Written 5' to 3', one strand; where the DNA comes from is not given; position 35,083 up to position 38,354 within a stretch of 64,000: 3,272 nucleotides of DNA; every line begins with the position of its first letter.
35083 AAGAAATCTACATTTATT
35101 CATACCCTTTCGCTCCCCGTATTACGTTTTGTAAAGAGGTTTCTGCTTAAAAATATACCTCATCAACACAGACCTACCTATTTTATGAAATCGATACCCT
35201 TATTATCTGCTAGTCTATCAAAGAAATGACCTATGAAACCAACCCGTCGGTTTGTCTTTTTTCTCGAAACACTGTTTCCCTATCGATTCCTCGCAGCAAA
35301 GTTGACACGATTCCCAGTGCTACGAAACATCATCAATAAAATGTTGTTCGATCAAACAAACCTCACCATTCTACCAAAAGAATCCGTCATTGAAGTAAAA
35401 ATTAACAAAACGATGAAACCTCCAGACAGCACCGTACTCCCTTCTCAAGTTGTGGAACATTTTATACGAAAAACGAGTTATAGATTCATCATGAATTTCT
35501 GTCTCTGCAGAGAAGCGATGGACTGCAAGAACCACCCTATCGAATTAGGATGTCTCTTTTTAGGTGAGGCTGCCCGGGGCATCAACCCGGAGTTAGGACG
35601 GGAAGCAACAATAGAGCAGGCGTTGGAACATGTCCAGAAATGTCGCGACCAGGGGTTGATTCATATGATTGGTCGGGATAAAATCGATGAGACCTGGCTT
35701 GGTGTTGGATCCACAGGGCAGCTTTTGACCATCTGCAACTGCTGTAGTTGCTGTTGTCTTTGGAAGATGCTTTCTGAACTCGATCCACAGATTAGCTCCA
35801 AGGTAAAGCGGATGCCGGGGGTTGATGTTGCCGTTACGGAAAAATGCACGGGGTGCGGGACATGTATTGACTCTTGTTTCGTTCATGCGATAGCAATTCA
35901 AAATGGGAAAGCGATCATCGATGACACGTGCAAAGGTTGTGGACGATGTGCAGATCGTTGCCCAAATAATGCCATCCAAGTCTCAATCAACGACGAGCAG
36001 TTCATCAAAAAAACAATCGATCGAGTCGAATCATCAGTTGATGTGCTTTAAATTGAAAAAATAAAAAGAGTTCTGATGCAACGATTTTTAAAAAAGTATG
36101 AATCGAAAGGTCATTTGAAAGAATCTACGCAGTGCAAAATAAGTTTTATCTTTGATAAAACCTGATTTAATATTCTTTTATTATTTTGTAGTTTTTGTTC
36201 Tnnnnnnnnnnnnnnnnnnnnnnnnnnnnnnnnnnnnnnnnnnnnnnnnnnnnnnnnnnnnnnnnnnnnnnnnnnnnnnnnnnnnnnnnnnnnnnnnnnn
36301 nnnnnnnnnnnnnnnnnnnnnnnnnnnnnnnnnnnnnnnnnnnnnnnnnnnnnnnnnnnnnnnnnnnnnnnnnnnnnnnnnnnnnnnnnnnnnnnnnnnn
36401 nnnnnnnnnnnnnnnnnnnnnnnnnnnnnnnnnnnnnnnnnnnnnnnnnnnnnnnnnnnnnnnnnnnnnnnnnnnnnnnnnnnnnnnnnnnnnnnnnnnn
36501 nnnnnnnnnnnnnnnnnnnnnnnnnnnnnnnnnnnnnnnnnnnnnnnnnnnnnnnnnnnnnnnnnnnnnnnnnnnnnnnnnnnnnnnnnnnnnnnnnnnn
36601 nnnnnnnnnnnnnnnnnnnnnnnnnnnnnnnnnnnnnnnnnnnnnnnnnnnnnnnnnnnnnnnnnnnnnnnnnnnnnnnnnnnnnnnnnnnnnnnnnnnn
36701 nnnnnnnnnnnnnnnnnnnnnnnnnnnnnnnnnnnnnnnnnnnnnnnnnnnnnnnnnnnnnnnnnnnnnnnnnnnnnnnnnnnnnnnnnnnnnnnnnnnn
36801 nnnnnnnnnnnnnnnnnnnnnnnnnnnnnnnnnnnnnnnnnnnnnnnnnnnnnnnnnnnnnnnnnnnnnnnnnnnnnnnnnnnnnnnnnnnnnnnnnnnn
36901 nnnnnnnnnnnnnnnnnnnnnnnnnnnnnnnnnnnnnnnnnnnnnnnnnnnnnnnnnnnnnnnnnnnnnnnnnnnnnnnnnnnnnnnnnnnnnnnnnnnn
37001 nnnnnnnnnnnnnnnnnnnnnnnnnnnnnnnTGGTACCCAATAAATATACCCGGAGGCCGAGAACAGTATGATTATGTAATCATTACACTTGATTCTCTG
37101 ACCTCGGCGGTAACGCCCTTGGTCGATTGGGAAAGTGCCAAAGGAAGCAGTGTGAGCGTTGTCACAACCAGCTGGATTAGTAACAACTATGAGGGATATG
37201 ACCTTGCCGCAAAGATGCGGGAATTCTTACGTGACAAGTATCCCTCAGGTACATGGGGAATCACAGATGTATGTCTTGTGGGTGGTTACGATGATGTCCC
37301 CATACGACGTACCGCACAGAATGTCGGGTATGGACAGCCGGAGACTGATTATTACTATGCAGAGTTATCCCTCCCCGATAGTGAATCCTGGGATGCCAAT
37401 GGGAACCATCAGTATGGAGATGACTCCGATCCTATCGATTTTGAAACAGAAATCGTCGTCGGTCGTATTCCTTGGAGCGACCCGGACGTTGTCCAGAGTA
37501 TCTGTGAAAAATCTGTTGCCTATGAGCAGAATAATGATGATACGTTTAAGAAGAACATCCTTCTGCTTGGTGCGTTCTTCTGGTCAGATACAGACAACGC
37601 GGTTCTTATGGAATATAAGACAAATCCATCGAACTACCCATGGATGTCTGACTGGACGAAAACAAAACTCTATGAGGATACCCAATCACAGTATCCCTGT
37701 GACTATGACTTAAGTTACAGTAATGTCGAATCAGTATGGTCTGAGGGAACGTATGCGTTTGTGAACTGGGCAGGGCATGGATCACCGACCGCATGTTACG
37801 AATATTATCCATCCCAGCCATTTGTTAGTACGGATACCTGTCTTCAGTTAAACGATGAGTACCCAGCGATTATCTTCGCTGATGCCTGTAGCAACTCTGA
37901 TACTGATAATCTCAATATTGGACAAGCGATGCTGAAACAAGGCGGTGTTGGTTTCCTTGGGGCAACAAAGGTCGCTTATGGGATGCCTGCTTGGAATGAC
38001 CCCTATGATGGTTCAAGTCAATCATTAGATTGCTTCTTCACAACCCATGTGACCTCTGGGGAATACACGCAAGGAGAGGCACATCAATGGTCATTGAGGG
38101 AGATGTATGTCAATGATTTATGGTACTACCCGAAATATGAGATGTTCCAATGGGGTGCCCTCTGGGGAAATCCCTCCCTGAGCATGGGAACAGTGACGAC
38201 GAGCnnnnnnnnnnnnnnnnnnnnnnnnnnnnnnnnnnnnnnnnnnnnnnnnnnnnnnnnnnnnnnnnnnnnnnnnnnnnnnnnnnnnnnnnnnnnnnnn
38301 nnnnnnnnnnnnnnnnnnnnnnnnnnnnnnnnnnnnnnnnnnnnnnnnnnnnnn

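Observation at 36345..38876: Expansion of gingipain-like C25 cysteine peptidases (four paralogs in 64 kb) plus an M14 carboxypeptidase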

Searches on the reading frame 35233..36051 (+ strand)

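Call 23: search_protein_families(library=pfam, proteins=[window:35233-36051:+], max_evalue=0.001)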
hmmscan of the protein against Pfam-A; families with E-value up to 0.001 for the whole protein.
window:35233-36051:+ (272 aa): 9 families
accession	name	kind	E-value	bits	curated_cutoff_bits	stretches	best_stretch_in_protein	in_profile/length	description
PF00037.32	Fer4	-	2.2e-12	46.7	21.1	2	228-249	3-24/24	4Fe-4S binding domain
PF12838.12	Fer4_7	-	2.5e-08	34.7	27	1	204-247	1-52/52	4Fe-4S dicluster domain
PF13237.11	Fer4_10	-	4.6e-07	30.1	25.5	1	201-244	5-53/53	4Fe-4S dicluster domain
PF13187.11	Fer4_9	-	1e-06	29.1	27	1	204-248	1-52/52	4Fe-4S dicluster domain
PF14697.11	Fer4_21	-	2.4e-06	28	35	1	203-249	6-58/59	4Fe-4S dicluster domain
PF25160.1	LdpA_Fe-S-bd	-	2.4e-06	27.7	27.6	1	215-250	13-45/49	LdpA Fe-S cluster-binding domain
PF12837.12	Fer4_6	-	3.9e-06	27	25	0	229-248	5-24/24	4Fe-4S binding domain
PF13484.11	Fer4_16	-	0.00015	22.9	30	1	233-253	2-21/66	4Fe-4S double cluster binding domain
PF12797.12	Fer4_2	-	0.0004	20.6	24.5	0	228-244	5-21/22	4Fe-4S binding domain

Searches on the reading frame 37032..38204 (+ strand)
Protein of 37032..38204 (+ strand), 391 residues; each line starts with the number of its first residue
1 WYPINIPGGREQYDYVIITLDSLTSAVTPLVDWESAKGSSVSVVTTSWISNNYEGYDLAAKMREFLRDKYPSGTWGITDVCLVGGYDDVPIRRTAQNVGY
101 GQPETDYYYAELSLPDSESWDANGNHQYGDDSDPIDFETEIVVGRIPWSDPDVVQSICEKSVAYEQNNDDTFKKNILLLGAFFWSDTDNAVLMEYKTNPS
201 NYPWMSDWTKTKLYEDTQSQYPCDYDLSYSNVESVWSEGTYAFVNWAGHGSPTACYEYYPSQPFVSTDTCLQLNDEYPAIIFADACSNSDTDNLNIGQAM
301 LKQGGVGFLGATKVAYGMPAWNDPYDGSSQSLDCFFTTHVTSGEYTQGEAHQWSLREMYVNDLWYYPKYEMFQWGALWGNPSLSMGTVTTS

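Call 83: predict_structure(alignment_id=A6)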
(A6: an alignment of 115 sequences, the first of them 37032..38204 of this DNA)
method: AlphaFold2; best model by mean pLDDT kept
length: 391 residues; sequences in the alignment: 115
mean_pLDDT: 94.2   pTM: 0.92
mean pLDDT of the five models: 94.2, 93.6, 93.3, 92.1, 92.0
residues with pLDDT >= 90: 356; 70-90: 21; 50-70: 4; < 50: 10
segments of 3 or more residues with pLDDT < 50: 1-10
pLDDT, mean of each block of 10 residues (from residue 1): 38 89 99 95 98 98 95 81 97 96 97 95 95 93 98 98 96 98 95 98 98 98 98 95 98 97 95 92 97 92 97 95 96 99 97 98 97 97 92 68
secondary structure, 60 per line:
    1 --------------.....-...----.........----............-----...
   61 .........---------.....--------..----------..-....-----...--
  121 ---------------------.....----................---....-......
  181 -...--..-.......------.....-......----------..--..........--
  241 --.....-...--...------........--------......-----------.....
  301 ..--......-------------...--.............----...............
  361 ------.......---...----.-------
elements in order: E15-19 H28-36 E41-45 H46-52 H58-69 E79-83 H107-110 E142-146 H151-166 H170-173 E175-180 E182-184 H190-196 H203-207 E209-214 H229-238 E243-247 E249-251 E254-256 E263-266 H267-270 E279-284 H296-302 E305-310 H329-341 H347-360 H367-373 E377-379

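Call 85: fold_search(model_id=the predicted structure, library=pdb)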
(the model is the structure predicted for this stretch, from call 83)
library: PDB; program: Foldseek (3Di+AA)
matches with E <= 10: 1132; with E <= 0.001: 9
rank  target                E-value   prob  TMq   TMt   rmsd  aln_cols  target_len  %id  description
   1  1cvr                  5.1e-19  1.00  0.71  0.65   4.5       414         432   18  Crystal structure of the Arg specific cysteine proteinase gingipain R (RGPB) (released 2000-03-01)
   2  4ief_D                2.3e-18  1.00  0.69  0.64   4.5       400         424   18  Complex of Porphyromonas gingivalis RgpB pro- and mature domains (released 2013-04-10)
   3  4ief_B                4.0e-18  1.00  0.69  0.64   4.2       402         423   17  Complex of Porphyromonas gingivalis RgpB pro- and mature domains (released 2013-04-10)
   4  6i9a_A                2.9e-15  1.00  0.64  0.56   5.4       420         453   15  Porphyromonas gingivalis gingipain K (Kgp) in complex with inhibitor KYT-36 (released 2019-03-13)
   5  4rbm                  4.2e-14  1.00  0.66  0.58   5.7       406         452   15  Porphyromonas gingivalis gingipain K (Kgp) catalytic and immunoglobulin superfamily-like domains (released 2014-10-08)
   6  8tl0_D                4.2e-06  1.00  0.34  0.29  14.0       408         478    8  Structure of activated SAVED-CHAT filament (released 2024-03-06)
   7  8tl0_C                9.9e-06  1.00  0.34  0.29  16.3       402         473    9  Structure of activated SAVED-CHAT filament (released 2024-03-06)
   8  8tl0_B                2.8e-05  1.00  0.33  0.28  14.1       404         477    8  Structure of activated SAVED-CHAT filament (released 2024-03-06)
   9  8tl0_A                3.7e-05  1.00  0.35  0.29  15.1       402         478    9  Structure of activated SAVED-CHAT filament (released 2024-03-06)
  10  7zoq_A                2.6e-03  0.97  0.40  0.21  12.3       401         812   11  Cryo-EM structure of a CRISPR effector in complex with a caspase regulator (released 2022-11-30)
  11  9mpy_A                2.7e-03  0.60  0.20  0.20  18.1       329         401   10  Structure of Saro_1862, a UPF0261 domain protein from Novosphingobium aromaticivorans with bound acetovanillone (released 2025-09-24)
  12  2cb0_A                3.1e-03  0.30  0.16  0.19  18.8       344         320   12  Crystal structure of glucosamine 6-phosphate deaminase from Pyrococcus furiosus (released 2007-03-13)
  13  2cb0_B                3.1e-03  0.25  0.15  0.17  18.9       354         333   12  Crystal structure of glucosamine 6-phosphate deaminase from Pyrococcus furiosus (released 2007-03-13)
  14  3c3j_B                3.3e-03  0.38  0.16  0.17  17.9       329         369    8  Crystal structure of tagatose-6-phosphate ketose/aldose isomerase from Escherichia coli (released 2008-02-19)
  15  2put_C                3.9e-03  0.23  0.15  0.17  18.8       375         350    9  The crystal structure of isomerase domain of glucosamine-6-phosphate synthase from Candida albicans (released 2007-09-11)
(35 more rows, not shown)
